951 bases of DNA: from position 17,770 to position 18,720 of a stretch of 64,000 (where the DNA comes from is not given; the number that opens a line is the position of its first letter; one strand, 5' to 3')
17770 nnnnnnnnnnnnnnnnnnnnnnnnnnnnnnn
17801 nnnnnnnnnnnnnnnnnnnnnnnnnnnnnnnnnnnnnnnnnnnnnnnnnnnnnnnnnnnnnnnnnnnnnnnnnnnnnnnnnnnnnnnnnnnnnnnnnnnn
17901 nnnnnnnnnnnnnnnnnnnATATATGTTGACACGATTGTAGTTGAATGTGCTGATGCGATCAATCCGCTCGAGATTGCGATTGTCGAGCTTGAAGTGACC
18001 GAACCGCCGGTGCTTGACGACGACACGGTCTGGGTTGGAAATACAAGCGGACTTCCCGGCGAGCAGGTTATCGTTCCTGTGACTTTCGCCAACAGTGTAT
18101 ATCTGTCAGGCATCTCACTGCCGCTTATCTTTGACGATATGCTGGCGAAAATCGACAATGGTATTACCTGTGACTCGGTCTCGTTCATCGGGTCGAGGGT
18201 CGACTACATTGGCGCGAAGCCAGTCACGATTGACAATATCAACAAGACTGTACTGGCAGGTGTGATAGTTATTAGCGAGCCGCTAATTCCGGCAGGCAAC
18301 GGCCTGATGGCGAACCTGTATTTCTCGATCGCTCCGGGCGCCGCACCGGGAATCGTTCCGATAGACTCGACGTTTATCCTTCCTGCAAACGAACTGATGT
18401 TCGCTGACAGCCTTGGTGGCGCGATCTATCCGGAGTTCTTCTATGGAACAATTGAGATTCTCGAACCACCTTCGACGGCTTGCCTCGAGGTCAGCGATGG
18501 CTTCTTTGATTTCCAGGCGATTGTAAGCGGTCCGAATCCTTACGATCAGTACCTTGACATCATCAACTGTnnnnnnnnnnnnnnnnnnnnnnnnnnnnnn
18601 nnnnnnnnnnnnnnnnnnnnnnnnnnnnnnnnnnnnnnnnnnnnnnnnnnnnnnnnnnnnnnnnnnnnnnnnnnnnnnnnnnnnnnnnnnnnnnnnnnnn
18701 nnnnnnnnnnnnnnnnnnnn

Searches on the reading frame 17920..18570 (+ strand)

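Call 67: search_protein_families(library=pfam, proteins=[window:17920-18570:+], max_evalue=10)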
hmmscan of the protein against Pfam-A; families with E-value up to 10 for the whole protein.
window:17920-18570:+ (217 aa): 1 family
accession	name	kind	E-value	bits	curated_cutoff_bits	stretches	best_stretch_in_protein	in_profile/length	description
PF00963.24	Cohesin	-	0.022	15.4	24.1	1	37-150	3-109/139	Cohesin domain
